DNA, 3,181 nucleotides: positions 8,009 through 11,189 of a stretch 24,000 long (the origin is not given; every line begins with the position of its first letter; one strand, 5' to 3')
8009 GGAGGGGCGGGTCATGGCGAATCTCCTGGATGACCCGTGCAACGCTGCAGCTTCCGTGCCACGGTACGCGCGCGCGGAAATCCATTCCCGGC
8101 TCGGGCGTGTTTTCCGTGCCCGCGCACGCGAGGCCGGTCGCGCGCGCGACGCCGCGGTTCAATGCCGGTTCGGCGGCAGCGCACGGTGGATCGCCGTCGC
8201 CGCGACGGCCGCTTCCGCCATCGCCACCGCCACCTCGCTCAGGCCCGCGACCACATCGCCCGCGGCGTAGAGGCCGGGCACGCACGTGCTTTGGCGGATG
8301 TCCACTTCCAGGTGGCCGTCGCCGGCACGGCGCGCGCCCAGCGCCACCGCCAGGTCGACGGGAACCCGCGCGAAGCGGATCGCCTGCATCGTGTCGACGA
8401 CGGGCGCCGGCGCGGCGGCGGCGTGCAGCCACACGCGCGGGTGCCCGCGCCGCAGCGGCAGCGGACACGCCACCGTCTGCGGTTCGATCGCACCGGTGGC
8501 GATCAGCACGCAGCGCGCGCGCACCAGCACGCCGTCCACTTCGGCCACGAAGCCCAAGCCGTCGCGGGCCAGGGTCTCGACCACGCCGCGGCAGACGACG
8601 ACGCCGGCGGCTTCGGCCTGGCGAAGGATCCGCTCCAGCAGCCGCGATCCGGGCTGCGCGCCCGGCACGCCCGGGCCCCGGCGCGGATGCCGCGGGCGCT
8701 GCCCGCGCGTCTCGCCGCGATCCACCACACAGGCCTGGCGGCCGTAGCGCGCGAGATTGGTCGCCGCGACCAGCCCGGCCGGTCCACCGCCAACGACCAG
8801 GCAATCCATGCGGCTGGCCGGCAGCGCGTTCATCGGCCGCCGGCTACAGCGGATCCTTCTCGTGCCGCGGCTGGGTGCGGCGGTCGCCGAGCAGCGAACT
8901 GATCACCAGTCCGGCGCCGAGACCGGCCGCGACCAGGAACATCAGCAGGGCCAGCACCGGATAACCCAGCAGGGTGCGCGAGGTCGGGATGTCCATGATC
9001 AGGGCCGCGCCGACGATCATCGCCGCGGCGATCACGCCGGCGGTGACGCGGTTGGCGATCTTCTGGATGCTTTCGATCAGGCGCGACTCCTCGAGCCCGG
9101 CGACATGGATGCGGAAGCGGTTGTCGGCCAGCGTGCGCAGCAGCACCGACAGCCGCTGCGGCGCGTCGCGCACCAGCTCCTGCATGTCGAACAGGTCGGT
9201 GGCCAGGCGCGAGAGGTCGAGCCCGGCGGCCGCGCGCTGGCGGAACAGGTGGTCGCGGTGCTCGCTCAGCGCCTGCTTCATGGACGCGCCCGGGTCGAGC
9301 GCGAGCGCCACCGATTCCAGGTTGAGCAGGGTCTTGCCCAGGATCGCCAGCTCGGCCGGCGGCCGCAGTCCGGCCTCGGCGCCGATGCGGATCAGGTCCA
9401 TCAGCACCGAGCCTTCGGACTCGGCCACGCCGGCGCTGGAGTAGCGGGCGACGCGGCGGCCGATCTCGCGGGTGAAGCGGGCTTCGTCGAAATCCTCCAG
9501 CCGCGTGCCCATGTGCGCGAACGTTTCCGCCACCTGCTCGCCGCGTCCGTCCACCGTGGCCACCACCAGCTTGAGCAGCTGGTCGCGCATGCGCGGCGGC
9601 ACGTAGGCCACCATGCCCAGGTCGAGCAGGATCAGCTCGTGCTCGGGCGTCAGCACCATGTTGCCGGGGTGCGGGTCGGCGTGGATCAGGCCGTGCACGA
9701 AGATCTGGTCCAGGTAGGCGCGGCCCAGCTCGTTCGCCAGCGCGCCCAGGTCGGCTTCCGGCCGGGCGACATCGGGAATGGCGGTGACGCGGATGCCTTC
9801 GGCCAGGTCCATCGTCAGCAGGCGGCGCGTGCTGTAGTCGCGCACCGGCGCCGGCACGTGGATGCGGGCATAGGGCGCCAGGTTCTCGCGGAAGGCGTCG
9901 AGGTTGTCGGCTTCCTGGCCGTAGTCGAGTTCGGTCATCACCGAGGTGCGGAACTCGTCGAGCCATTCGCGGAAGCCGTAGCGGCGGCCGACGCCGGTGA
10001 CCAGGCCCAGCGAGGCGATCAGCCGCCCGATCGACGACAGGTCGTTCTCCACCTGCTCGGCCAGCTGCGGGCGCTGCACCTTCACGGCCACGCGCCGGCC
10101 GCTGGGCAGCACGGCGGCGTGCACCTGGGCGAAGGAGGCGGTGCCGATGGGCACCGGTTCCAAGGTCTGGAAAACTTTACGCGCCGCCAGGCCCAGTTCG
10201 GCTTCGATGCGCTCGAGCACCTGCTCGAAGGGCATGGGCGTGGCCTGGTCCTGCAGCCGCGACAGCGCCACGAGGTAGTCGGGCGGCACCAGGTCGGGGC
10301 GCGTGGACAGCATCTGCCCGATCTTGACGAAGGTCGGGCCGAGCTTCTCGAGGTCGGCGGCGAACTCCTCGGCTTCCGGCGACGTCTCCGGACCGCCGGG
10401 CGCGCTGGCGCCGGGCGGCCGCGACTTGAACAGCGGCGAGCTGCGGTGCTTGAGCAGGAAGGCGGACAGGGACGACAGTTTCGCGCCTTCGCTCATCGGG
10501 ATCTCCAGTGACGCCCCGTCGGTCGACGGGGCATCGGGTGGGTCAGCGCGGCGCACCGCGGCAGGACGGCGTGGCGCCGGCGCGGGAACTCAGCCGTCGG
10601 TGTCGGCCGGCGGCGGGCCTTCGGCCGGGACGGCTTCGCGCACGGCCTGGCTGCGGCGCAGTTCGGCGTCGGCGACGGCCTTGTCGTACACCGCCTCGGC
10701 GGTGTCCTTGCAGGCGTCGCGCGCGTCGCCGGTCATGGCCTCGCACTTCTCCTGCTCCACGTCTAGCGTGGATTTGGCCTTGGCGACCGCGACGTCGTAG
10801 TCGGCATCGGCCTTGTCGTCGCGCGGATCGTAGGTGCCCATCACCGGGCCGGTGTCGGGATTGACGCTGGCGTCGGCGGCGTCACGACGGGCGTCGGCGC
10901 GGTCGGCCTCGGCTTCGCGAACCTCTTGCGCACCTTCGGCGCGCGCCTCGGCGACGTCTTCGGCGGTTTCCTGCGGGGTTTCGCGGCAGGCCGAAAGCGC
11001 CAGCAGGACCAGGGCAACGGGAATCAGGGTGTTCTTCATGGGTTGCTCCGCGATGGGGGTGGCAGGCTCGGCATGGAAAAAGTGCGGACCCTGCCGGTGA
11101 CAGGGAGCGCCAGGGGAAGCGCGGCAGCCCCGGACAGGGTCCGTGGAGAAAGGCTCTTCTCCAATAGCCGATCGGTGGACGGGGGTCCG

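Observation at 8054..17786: Six sigma54 -24/-12 promoter-like elements link a general-stress-type gene set to a locally encoded EBP and hybrid kinase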

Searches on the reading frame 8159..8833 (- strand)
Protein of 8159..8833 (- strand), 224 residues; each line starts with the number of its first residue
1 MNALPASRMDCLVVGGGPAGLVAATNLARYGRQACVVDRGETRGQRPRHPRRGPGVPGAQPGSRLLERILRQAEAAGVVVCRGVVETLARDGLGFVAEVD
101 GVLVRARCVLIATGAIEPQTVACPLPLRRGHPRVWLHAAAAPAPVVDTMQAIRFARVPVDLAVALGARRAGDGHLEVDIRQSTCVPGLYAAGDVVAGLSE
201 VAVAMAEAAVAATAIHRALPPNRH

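Call 14: search_protein_families(library=pfam, proteins=[window:8159-8833:-], max_evalue=0.01)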
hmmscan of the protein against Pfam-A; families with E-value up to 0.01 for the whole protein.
window:8159-8833:- (224 aa): 13 families
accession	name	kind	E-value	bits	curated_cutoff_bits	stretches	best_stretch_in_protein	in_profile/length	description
PF07992.20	Pyr_redox_2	-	5e-14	52.9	26.1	2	9-124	1-117/291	Pyridine nucleotide-disulphide oxidoreductase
PF00890.30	FAD_binding_2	-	3.1e-08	33.7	20.4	1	10-44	1-36/414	FAD binding domain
PF01494.25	FAD_binding_3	-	8.5e-08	32.2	22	1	9-48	2-41/349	FAD binding domain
PF01266.30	DAO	-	1.5e-07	31.8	27.9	1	10-41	1-32/353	FAD dependent oxidoreductase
PF03486.20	HI0933_like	-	1.5e-06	28.3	50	1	10-45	2-37/244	HI0933-like protein Rossmann domain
PF13450.12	NAD_binding_8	-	6.4e-06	26.8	21.9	1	13-44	1-32/68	NAD(P)-binding Rossmann-like domain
PF13738.12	Pyr_redox_3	-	2.2e-05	24.3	30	1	12-41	1-31/305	Pyridine nucleotide-disulphide oxidoreductase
PF05834.18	Lycopene_cycl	-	6.2e-05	22.7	23.4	0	10-42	1-35/380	Lycopene cyclase protein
PF12831.13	FAD_oxidored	-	6.9e-05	22.7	27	1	10-42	1-33/416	FAD dependent oxidoreductase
PF01946.23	Thi4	-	0.00087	19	26.2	0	8-39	17-49/235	Thi4 family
PF01134.28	GIDA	-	0.0012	18.5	22.1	1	10-36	1-27/391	Glucose inhibited division protein A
PF04820.20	Trp_halogenase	-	0.0028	17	21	0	12-34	3-25/458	Tryptophan halogenase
PF00070.33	Pyr_redox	-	0.004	18.1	22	1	12-41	3-32/82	Pyridine nucleotide-disulphide oxidoreductase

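Call 43: search_protein_families(library=ncbifam, proteins=[window:8159-8833:-], max_evalue=0.001)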
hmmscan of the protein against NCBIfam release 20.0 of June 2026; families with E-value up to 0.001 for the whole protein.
window:8159-8833:- (224 aa): 54 families (the best 25 are shown)
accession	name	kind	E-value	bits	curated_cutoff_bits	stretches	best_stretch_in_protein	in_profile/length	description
TIGR01292.1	TRX_reduct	equivalog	3.3e-17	62.3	343.45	2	10-117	2-112/300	thioredoxin-disulfide reductase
TIGR01316.1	gltA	equivalog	2.2e-11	43.2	471.75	1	170-217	400-447/449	NADPH-dependent glutamate synthase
TIGR03143.1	AhpF_homolog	hypoth_equivalog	4.5e-11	42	687.65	1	10-116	6-113/555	putative alkyl hydroperoxide reductase F subunit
TIGR01350.1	lipoamide_DH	equivalog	2.1e-10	39.9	408.8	2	165-216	279-330/461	dihydrolipoyl dehydrogenase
NF003585.0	PRK05249.1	equivalog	8.1e-10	37.9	465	1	8-44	6-42/464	Si-specific NAD(P)(+) transhydrogenase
NF009410.0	PRK12771.1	subfamily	8.6e-10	37.8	516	1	10-44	140-174/566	NAD(P)-binding protein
NF009409.0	PRK12770.1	subfamily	6.4e-09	35.3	343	1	164-219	295-350/360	putative glutamate synthase subunit beta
NF004780.0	PRK06126.1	subfamily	4.1e-08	32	445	1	6-48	6-48/552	hypothetical protein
NF049967.1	QhpG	equivalog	5.4e-08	32.2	240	1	12-42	2-32/423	flavin-dependent monooxygenase QhpG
TIGR03140.1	AhpF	equivalog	5.4e-08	31.8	502.9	0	7-115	211-321/515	alkyl hydroperoxide reductase subunit F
TIGR02053.1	MerA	equivalog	5.7e-08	32.2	454.45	1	164-214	277-327/465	mercury(II) reductase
TIGR01317.1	GOGAT_sm_gam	subfamily_domain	1.4e-07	30.8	447.7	0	12-79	147-209/485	glutamate synthase small subunit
NF009413.0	PRK12775.1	equivalog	1.4e-07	29.8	1895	1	167-219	704-754/1006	putative trifunctional 2-polyprenylphenol hydroxylase/glutamate synthase subunit beta/ferritin domain-containing protein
TIGR00275.1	TIGR00275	subfamily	1.9e-07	30.3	183.8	1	11-44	1-34/401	aminoacetone oxidase family FAD-binding enzyme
NF005331.0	PRK06854.1-2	equivalog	2.2e-07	29.7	557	1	176-216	355-397/563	adenylyl-sulfate reductase subunit alpha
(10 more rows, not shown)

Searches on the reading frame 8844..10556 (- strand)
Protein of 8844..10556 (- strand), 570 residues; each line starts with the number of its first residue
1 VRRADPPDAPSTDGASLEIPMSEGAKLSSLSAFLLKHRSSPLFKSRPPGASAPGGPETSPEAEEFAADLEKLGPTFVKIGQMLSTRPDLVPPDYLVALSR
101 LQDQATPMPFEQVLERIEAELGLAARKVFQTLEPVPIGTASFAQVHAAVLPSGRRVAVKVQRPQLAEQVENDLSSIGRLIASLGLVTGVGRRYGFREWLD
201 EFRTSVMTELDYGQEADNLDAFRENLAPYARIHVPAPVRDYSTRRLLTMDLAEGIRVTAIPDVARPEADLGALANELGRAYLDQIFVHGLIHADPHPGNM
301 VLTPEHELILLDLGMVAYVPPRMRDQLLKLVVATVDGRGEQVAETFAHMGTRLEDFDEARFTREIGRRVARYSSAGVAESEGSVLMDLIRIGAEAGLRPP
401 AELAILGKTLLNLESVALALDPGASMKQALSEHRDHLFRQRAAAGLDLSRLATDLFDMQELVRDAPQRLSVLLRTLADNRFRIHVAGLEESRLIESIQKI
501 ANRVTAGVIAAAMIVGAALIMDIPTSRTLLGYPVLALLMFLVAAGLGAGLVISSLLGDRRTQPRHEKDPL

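Call 14: search_protein_families(library=pfam, proteins=[window:8844-10556:-], max_evalue=0.01)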
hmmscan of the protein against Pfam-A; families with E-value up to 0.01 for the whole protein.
window:8844-10556:- (570 aa): 2 families
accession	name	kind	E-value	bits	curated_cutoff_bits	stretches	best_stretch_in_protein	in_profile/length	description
PF03109.22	ABC1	-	1.4e-65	221.3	22.9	1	100-344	1-242/244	ABC1 atypical kinase-like domain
PF01636.29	APH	-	0.0013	19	23.2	1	154-321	21-202/239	Phosphotransferase enzyme family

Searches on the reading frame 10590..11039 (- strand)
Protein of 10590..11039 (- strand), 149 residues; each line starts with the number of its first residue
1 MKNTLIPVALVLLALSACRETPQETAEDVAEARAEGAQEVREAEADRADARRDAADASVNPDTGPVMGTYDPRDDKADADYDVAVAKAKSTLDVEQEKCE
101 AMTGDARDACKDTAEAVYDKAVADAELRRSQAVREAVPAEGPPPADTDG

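Call 14: search_protein_families(library=pfam, proteins=[window:10590-11039:-], max_evalue=0.01)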
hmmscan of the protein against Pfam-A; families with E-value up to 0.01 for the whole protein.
window:10590-11039:- (149 aa): 0 families

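Call 42: search_protein_families(library=pfam, proteins=[window:10593-11039:-], max_evalue=0.05)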
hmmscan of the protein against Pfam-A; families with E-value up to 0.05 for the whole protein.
seq(149 aa): 1 family
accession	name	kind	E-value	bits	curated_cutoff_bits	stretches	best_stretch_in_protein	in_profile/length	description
PF20101.4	DUF6491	-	0.012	16.1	27.5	1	1-41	1-43/138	Family of unknown function (DUF6491)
